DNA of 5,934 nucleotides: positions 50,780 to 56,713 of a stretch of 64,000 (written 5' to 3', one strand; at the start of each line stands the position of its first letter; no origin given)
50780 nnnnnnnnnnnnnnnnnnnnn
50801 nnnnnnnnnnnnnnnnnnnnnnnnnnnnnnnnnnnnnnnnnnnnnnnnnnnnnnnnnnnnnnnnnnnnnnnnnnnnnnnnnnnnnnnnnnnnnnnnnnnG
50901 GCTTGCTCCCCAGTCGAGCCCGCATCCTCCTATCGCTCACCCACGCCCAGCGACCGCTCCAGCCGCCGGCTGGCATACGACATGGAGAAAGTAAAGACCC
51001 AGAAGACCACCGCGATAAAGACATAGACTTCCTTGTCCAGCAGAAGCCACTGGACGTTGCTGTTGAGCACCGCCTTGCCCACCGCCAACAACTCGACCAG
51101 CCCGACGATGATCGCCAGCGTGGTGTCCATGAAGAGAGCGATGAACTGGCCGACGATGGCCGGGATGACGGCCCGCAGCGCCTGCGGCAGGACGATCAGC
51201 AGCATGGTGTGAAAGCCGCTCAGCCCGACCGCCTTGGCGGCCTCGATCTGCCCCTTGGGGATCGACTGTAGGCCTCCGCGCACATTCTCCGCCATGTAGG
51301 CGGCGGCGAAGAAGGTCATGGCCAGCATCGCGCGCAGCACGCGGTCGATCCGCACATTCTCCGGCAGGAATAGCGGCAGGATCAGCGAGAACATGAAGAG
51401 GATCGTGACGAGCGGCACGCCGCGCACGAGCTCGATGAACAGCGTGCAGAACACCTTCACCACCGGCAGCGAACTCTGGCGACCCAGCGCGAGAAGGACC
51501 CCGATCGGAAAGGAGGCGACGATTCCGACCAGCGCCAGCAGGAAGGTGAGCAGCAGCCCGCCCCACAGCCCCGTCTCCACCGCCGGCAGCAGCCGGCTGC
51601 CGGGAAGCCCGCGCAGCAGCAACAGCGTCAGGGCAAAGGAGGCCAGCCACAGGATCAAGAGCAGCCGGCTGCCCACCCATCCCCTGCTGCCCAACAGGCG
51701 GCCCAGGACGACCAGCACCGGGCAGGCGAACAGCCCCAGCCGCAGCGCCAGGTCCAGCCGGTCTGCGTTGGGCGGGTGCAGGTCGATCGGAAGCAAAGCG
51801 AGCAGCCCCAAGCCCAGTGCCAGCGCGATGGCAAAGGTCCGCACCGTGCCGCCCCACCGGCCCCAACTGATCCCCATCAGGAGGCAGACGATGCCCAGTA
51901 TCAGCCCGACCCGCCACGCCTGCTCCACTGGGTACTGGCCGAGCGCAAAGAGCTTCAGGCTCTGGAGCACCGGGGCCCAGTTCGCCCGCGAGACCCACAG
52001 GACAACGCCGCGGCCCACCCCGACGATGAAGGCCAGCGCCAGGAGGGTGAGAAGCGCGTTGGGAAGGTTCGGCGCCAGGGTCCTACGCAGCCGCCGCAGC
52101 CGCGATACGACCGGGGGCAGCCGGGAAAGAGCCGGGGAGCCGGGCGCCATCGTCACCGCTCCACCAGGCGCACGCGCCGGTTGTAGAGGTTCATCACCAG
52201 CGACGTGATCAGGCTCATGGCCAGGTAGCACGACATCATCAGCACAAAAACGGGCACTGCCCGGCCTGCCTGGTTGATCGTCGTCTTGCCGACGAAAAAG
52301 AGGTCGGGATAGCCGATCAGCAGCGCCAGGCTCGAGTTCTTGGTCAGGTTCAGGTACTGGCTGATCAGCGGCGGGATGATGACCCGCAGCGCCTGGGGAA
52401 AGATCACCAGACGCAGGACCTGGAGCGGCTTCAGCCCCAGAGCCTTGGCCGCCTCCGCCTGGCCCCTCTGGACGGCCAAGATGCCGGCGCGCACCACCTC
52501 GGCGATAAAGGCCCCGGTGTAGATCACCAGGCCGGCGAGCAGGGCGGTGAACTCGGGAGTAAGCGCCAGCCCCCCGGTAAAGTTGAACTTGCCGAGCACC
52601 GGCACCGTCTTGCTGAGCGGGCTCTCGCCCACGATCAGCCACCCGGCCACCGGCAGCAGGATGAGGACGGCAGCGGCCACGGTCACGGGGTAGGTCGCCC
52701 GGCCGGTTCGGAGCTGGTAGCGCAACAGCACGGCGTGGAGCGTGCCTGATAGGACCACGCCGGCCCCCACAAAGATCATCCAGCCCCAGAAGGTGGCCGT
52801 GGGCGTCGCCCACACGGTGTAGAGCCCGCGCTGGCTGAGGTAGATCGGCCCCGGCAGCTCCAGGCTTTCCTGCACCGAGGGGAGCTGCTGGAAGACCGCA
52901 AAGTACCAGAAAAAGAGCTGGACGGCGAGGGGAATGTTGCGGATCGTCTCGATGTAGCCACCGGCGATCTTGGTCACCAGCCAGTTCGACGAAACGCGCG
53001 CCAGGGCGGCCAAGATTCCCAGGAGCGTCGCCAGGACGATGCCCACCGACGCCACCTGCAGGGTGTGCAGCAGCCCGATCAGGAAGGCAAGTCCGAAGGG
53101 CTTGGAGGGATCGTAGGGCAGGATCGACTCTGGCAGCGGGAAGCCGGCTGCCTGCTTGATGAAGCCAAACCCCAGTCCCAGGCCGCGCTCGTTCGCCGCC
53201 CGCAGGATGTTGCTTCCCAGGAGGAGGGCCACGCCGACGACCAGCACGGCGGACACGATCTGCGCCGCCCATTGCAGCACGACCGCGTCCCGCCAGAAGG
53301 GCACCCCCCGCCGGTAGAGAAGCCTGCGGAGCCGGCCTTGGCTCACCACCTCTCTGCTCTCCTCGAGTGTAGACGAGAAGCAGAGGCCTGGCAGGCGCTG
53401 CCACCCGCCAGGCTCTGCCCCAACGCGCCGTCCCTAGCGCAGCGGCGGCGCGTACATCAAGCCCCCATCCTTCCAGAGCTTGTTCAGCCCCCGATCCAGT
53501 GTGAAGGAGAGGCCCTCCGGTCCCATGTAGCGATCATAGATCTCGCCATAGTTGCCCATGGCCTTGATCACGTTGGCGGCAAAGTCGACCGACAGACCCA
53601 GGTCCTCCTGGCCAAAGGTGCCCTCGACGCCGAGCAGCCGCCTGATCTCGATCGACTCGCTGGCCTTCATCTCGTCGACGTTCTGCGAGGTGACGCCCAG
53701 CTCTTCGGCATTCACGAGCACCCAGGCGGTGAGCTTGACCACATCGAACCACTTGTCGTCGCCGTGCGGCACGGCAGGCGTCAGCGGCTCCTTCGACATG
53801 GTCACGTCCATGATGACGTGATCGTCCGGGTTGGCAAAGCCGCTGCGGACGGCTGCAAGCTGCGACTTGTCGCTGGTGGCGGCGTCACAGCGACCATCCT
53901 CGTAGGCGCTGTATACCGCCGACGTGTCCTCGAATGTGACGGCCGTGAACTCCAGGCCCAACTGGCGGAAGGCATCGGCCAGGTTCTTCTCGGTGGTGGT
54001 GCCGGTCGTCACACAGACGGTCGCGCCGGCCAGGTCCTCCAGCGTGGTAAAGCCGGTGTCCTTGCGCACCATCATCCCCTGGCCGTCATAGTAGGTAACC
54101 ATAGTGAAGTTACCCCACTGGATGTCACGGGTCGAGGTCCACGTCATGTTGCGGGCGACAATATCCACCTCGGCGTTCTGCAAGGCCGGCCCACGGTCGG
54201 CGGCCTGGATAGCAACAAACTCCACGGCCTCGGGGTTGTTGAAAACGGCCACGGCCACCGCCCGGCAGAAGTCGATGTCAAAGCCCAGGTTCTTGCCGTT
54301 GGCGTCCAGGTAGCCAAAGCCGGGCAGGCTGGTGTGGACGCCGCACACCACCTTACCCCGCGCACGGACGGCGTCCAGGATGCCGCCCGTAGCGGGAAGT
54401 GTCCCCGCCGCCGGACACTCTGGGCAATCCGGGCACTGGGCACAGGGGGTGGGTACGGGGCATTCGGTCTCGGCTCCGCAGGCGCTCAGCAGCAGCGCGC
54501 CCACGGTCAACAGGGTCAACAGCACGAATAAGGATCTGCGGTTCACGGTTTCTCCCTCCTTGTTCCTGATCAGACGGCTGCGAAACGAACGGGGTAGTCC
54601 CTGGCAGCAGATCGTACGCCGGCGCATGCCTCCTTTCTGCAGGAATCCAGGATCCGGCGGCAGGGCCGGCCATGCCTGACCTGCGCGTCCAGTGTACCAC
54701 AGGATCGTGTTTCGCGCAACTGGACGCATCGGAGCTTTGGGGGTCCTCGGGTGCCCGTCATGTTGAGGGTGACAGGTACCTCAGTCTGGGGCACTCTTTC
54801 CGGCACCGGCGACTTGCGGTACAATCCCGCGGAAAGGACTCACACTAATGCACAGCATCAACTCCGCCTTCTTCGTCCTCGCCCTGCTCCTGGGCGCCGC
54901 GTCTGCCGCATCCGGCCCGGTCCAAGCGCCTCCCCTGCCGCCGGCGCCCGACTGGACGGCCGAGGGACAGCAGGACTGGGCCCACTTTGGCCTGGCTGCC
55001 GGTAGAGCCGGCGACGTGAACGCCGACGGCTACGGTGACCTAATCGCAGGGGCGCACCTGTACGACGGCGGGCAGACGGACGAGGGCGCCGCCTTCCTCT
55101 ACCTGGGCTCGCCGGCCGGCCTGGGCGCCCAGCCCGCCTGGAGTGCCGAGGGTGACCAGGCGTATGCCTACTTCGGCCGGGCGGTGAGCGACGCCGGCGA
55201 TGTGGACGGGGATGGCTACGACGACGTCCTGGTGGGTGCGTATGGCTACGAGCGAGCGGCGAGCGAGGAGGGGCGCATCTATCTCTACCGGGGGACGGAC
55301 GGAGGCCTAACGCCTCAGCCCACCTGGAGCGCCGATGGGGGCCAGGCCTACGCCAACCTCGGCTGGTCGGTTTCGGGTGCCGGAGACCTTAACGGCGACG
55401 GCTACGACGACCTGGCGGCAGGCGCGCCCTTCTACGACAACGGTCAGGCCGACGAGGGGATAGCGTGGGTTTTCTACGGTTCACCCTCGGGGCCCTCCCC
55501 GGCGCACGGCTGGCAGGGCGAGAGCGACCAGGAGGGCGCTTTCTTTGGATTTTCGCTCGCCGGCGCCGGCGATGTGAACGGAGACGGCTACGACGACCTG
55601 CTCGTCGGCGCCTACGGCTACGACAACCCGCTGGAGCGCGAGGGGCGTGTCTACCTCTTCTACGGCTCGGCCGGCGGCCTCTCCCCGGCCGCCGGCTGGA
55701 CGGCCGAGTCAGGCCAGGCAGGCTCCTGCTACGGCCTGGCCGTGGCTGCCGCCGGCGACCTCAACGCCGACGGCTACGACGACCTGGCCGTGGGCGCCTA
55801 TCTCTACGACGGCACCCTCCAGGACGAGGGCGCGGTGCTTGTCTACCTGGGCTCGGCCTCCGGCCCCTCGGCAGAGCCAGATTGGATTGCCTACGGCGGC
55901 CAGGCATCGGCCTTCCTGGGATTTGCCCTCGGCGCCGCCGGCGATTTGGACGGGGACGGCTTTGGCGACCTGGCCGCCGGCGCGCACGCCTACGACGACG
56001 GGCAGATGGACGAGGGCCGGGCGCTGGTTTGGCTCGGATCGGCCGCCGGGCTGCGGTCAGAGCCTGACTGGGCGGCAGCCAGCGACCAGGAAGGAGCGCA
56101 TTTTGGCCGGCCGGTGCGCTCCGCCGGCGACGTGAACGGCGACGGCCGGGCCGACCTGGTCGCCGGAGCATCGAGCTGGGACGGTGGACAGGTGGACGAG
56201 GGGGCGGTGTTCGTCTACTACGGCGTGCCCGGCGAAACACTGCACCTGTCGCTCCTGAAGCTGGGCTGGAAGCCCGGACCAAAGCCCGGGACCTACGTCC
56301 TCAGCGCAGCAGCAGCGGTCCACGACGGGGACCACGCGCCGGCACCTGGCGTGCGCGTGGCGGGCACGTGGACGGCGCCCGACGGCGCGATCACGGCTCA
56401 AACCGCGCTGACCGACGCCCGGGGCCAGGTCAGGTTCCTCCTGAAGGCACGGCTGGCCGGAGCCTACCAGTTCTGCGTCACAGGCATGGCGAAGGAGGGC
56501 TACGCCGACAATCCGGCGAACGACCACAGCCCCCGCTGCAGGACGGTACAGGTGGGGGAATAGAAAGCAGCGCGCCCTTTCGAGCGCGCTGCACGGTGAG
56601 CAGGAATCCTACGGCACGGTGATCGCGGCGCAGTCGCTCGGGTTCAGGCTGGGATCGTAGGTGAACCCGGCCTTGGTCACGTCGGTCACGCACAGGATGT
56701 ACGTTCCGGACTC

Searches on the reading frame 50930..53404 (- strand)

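Call 18: search_protein_families(library=pfam, proteins=[window:50930-53404:-], max_evalue=0.001)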
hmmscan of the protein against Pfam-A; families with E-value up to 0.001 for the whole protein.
window:50930-53404:- (824 aa): 1 family
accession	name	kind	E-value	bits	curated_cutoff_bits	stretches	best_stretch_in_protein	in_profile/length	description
PF00528.27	BPD_transp_1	-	1.1e-18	68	26.4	1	632-819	2-182/184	Binding-protein-dependent transport system inner membrane component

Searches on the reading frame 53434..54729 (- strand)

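Call 18: search_protein_families(library=pfam, proteins=[window:53434-54729:-], max_evalue=0.001)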
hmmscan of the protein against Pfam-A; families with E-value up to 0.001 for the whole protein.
window:53434-54729:- (431 aa): 2 families
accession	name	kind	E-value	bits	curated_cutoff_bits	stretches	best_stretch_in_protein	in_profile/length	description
PF00497.25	SBP_bac_3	-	9.2e-18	64.7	26.4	1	128-403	2-131/132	Bacterial extracellular solute-binding proteins, family 3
PF09084.16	NMT1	-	2.6e-05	24.7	20.5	1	217-285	75-145/216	NMT1/THI5 like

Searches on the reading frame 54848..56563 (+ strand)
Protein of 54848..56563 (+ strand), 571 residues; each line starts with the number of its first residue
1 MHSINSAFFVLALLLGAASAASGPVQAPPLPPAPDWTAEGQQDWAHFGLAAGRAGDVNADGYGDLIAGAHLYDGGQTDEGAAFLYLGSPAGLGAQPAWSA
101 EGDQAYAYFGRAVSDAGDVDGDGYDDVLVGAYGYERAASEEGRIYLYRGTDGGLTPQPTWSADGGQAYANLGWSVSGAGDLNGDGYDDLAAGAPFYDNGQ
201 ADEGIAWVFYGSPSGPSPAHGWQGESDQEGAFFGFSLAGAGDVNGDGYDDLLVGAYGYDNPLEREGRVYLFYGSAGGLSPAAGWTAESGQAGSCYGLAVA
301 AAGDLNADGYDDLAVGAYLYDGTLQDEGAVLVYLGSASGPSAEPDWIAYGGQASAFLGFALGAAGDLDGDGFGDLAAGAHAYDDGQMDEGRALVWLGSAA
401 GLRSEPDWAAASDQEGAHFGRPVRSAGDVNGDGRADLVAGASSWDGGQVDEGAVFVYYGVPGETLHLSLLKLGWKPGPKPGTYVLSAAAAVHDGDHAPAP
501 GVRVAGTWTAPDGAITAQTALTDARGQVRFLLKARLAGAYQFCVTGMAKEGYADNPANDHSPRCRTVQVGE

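Call 18: search_protein_families(library=pfam, proteins=[window:54848-56563:+], max_evalue=0.001)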
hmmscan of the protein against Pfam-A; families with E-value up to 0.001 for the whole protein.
window:54848-56563:+ (571 aa): 3 families
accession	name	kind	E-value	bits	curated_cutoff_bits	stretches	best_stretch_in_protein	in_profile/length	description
PF01839.29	FG-GAP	-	5.5e-53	176.6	22.1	7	172-209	2-37/37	FG-GAP repeat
PF13517.12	FG-GAP_3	-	1.1e-19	71.2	26.9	3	118-190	1-60/61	FG-GAP-like repeat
PF02369.22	Big_1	-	8.1e-05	23.1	34.9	1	487-545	21-79/93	Bacterial Ig-like domain (group 1)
